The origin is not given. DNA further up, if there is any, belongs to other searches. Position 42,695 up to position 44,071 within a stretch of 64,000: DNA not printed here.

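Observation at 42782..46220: A tightly coupled three-gene accessory cluster follows the propeller genes: an OM beta-barrel with a large extra region plus two exported proteins sharing a ~110-aa domain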

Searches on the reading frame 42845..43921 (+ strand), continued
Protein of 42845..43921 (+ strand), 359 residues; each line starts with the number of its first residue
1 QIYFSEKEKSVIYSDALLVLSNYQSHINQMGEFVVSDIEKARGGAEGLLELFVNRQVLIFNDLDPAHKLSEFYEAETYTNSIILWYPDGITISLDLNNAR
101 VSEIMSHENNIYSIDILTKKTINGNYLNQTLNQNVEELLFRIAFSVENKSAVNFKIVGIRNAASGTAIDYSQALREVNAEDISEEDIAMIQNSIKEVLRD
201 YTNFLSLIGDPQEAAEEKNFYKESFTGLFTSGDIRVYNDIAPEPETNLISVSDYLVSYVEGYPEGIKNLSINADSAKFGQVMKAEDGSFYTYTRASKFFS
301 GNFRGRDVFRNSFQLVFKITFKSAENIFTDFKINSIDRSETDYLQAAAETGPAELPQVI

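Call 88: find_encoding_contigs(protein=P0401, flank=8000, max_places=1)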
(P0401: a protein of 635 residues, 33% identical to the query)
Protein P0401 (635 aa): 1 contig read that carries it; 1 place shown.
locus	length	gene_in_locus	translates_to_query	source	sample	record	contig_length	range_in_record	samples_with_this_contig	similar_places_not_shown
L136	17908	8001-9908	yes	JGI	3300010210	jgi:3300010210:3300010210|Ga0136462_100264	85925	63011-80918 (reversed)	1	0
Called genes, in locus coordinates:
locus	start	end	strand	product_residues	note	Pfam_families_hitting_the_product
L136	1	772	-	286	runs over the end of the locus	PF02775:TPP_enzyme_C, PF12367:PFO_beta_C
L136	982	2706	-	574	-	PF01558:POR, PF01855:POR_N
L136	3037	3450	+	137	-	-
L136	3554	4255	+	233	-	PF00849:PseudoU_synth_2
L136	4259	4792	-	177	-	-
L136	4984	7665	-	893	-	-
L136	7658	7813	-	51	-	-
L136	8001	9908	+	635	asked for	-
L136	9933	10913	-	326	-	PF13528:Glyco_trans_1_3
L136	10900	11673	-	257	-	PF04055:Radical_SAM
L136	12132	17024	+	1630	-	PF00932:LTD, PF13287:Fn3_assoc, PF13290:CHB_HEX_C_1, PF08757:CotH, PF13229:Beta_helix, PF00932:LTD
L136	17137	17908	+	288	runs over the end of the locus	PF01678:DAP_epimerase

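Call 89: find_encoding_contigs(protein=P0414, flank=8000, max_places=1)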
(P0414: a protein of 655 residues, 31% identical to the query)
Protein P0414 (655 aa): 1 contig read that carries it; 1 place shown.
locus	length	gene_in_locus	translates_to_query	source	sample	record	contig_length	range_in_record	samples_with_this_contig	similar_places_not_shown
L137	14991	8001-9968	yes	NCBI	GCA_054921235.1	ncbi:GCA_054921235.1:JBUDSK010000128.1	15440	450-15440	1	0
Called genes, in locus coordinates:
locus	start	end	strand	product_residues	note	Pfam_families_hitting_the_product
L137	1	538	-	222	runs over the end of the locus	-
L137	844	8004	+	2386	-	PF05048:NosD, PF13229:Beta_helix, PF05048:NosD (weak), PF13229:Beta_helix (weak), PF19081:Ig_7 (weak)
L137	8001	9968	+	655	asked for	PF19408:PKD_6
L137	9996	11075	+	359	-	PF00656:Peptidase_C14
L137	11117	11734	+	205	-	-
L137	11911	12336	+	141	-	-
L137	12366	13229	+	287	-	-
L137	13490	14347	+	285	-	PF00194:Carb_anhydrase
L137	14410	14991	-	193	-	?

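Call 91: search_protein_families(library=pfam, proteins=[L137:6802-8001:+, L137:8001-9965:+, L137:9996-11072:+, L137:11911-12333:+, L133:1554-3539:+, L136:8001-9905:+], max_evalue=0.01)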
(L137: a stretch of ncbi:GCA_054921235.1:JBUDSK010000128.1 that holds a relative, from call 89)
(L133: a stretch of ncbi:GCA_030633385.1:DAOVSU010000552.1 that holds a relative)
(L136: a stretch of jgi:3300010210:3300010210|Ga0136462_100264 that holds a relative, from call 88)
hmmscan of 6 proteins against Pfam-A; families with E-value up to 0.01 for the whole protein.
L137:6802-8001:+ (400 aa): 2 families
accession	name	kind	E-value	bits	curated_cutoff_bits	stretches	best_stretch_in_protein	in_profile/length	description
PF19081.6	Ig_7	-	1.1e-15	58.1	27.3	1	10-82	1-78/84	Ig-like domain CHU_C associated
PF18962.6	Por_Secre_tail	-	2.2e-06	28.3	27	1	332-393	6-70/75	Secretion system C-terminal sorting domain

L137:8001-9965:+ (655 aa): 3 families
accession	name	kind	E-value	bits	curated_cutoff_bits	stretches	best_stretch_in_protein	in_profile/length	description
PF19408.5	PKD_6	-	4.3e-22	78.7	25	2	306-380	4-78/82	PKD-like domain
PF13568.12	OMP_b-brl_2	-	6.2e-05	23.6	27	1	425-613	27-173/175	Outer membrane protein beta-barrel domain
PF13505.12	OMP_b-brl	-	0.0059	17.2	28.7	0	489-614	43-156/175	Outer membrane protein beta-barrel domain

L137:9996-11072:+ (359 aa): 1 family
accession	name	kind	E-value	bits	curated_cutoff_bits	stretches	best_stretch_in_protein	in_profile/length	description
PF00656.27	Peptidase_C14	-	1.3e-15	58.2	21.4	1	55-255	34-232/233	Caspase domain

L137:11911-12333:+ (141 aa): 1 family
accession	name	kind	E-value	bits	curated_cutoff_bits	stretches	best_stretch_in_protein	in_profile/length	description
PF01724.21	DUF29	-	0.0039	17.9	22.5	1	33-109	40-112/138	Domain of unknown function DUF29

L133:1554-3539:+ (662 aa): 1 family
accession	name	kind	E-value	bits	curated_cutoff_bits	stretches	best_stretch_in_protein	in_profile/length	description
PF13568.12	OMP_b-brl_2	-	2.6e-05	24.8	27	1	432-553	35-131/175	Outer membrane protein beta-barrel domain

L136:8001-9905:+ (635 aa): 3 families
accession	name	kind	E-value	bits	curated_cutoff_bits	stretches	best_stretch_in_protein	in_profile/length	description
PF13568.12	OMP_b-brl_2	-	0.00033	21.2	27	1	380-600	7-172/175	Outer membrane protein beta-barrel domain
PF08950.16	DUF1861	-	0.0039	16.8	28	0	308-354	203-245/296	Protein of unknown function (DUF1861)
PF00609.24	DAGK_acc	-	0.0089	16.8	27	0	369-488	21-142/158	Diacylglycerol kinase accessory domain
